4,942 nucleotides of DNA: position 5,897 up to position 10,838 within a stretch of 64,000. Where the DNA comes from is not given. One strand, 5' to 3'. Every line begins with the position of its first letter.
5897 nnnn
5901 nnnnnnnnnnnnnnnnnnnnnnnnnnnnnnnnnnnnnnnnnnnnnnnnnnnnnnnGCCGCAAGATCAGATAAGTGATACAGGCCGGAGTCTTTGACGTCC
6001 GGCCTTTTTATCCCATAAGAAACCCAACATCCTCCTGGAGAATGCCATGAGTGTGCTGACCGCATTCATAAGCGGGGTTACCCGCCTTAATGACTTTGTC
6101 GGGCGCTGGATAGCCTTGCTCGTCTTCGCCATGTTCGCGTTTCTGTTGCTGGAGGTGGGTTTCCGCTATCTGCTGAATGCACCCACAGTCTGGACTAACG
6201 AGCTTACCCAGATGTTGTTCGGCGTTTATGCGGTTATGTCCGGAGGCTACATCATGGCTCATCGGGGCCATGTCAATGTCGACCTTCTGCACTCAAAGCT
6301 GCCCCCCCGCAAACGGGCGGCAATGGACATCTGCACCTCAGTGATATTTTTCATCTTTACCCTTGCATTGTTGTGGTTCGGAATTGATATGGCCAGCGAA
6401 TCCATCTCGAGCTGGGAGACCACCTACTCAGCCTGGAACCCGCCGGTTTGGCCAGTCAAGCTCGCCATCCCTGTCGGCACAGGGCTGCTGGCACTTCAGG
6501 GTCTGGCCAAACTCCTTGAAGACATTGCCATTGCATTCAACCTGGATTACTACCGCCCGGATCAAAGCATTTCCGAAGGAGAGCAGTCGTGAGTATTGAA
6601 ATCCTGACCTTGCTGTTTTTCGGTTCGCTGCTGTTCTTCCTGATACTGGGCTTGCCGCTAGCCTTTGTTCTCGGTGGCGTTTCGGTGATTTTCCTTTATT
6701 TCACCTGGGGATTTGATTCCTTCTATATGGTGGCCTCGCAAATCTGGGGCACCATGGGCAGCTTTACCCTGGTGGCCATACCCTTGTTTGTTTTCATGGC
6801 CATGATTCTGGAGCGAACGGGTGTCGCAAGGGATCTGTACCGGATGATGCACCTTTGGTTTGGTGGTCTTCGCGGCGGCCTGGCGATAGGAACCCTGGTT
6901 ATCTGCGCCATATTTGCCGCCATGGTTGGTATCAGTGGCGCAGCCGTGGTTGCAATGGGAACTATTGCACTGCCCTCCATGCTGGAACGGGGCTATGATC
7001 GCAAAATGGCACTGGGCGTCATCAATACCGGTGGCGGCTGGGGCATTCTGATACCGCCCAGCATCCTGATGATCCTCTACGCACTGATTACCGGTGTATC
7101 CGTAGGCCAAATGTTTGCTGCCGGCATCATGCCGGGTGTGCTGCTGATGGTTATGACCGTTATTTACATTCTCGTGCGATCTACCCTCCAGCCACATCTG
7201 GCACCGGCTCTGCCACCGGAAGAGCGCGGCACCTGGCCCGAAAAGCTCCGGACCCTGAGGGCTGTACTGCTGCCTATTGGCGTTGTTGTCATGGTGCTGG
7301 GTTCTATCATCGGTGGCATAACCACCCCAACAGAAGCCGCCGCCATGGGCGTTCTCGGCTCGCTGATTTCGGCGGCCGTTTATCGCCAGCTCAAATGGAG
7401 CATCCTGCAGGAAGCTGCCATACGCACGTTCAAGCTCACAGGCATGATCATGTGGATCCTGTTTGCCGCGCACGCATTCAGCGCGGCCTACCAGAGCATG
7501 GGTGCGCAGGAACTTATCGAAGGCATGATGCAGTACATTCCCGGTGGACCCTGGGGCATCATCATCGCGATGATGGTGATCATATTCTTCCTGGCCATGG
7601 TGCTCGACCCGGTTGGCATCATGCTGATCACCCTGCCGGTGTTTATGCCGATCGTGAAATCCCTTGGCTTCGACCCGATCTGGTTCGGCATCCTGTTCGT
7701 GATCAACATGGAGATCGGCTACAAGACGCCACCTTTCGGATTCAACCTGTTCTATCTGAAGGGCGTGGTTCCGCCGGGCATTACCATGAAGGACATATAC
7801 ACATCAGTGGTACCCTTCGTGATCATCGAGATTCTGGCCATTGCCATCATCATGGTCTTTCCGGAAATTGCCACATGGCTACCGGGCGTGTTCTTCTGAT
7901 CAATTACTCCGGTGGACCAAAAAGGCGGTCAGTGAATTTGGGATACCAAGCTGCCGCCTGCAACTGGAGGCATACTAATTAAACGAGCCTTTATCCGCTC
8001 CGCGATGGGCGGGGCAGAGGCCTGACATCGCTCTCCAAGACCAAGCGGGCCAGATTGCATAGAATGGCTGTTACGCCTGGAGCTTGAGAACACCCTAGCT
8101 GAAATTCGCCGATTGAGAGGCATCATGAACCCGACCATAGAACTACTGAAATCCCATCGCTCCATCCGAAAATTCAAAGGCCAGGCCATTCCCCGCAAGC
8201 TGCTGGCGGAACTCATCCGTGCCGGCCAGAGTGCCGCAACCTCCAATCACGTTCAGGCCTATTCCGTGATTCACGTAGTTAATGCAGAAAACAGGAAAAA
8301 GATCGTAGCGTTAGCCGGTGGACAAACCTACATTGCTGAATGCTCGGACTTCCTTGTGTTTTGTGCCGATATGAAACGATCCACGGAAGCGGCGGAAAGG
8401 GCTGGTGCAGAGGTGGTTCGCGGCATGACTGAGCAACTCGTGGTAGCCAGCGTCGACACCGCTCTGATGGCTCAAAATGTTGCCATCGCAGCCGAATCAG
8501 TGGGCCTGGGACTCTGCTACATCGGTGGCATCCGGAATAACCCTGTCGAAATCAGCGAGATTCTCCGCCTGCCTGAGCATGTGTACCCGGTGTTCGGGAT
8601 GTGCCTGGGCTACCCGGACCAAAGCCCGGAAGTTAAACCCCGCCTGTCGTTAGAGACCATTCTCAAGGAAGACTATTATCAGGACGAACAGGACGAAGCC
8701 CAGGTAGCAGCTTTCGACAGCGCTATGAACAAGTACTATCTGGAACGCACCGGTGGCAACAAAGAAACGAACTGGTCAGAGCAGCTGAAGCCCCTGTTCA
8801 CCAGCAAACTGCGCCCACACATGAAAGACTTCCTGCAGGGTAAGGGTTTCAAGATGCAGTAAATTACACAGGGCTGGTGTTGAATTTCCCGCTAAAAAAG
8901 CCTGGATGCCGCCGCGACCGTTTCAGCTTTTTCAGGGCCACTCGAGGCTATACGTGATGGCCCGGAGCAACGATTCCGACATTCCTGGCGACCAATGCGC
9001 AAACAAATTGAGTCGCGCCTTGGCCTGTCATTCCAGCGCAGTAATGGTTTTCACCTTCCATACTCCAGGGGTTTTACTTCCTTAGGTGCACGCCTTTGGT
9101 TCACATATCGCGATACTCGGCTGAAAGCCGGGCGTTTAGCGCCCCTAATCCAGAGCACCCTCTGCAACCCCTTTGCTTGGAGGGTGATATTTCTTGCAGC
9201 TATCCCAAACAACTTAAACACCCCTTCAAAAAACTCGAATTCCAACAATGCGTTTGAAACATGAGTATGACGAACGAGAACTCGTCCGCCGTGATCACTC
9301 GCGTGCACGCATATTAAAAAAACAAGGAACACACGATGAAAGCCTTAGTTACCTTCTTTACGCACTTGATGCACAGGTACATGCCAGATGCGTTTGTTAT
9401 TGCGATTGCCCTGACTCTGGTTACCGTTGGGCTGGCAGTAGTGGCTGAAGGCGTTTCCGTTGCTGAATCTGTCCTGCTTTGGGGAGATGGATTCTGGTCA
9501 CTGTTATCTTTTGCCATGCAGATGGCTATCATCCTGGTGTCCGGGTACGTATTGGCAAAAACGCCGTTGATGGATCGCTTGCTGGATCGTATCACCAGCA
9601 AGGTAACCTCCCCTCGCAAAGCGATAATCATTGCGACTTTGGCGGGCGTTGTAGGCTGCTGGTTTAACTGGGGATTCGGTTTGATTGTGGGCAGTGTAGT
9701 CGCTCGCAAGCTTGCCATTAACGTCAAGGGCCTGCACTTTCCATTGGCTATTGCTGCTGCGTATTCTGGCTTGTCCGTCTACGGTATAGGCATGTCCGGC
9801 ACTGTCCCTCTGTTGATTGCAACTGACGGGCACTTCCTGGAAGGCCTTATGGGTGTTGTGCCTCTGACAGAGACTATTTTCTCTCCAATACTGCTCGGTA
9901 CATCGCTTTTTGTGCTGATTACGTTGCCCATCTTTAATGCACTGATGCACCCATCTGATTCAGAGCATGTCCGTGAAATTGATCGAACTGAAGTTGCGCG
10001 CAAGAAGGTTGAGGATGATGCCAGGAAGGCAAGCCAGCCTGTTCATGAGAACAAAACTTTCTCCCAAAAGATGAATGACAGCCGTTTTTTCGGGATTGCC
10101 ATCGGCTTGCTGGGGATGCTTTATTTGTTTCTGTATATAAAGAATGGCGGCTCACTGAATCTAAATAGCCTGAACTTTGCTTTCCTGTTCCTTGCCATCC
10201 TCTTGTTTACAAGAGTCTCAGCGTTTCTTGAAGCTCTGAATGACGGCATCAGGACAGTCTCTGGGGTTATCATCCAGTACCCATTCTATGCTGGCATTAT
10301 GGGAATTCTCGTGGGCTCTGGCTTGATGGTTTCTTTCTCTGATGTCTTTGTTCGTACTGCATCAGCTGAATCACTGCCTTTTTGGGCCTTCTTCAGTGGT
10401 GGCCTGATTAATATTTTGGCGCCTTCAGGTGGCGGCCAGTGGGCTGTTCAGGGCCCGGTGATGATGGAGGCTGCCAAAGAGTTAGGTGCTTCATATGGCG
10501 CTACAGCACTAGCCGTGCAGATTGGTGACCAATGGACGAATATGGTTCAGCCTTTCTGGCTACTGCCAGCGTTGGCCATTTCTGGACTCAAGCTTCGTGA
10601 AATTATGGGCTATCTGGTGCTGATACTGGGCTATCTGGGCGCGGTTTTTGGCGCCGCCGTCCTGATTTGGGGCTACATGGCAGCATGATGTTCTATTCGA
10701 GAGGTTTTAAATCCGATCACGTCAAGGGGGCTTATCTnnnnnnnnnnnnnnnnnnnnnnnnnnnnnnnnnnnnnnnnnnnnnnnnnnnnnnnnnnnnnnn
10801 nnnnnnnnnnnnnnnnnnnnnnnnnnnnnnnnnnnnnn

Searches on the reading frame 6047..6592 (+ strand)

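Call 7: search_protein_families(library=pfam, proteins=[window:6047-6592:+], max_evalue=0.00001)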
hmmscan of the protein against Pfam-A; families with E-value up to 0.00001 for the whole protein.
window:6047-6592:+ (181 aa): 1 family
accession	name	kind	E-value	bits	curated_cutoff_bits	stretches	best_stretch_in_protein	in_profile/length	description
PF04290.18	DctQ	-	2e-29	102.6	28.3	1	29-160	1-130/132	Tripartite ATP-independent periplasmic transporters, DctQ component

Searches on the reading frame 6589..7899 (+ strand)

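Call 7: search_protein_families(library=pfam, proteins=[window:6589-7899:+], max_evalue=0.00001)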
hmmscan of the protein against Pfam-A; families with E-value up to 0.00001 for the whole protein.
window:6589-7899:+ (436 aa): 2 families
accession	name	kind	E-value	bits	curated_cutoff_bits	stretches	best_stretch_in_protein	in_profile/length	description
PF06808.19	DctM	-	2.5e-88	297.1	23.8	1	11-427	1-413/413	Tripartite ATP-independent periplasmic transporter, DctM component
PF03600.22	CitMHS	-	4.8e-07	29.6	31.9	0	287-421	42-176/336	Citrate transporter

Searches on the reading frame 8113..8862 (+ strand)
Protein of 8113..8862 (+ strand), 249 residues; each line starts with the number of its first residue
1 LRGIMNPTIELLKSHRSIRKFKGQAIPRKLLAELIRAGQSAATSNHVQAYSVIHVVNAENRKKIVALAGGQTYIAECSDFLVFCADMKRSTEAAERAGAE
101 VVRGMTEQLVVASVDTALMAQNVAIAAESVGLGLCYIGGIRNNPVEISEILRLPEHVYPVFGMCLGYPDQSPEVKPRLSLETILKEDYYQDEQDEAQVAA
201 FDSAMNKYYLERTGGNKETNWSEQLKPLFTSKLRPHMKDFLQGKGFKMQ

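Call 7: search_protein_families(library=pfam, proteins=[window:8113-8862:+], max_evalue=0.00001)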
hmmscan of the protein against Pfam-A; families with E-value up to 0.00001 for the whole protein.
window:8113-8862:+ (249 aa): 1 family
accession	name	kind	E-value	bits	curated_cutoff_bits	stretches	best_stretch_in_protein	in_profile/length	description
PF00881.29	Nitroreductase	-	9.7e-19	68.6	23.5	1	13-167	2-167/167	Nitroreductase family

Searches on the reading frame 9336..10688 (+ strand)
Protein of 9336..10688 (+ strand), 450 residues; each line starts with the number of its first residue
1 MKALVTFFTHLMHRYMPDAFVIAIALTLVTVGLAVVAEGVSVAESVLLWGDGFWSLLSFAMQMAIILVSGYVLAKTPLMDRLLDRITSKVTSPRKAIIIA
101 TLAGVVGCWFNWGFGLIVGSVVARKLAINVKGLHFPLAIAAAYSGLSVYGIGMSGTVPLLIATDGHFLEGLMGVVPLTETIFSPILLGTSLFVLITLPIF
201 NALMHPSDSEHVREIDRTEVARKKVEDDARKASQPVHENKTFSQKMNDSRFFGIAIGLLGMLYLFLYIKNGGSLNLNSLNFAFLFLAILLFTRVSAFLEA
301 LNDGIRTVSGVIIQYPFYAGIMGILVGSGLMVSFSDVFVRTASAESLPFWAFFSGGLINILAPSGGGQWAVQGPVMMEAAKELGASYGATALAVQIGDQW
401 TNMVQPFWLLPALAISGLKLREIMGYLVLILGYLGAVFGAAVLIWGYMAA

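Call 7: search_protein_families(library=pfam, proteins=[window:9336-10688:+], max_evalue=0.00001)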
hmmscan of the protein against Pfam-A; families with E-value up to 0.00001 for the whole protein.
window:9336-10688:+ (450 aa): 1 family
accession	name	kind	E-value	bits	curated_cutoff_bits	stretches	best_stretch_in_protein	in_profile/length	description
PF02667.20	SCFA_trans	-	2.6e-122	409.6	27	1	4-440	5-448/453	Short chain fatty acid transporter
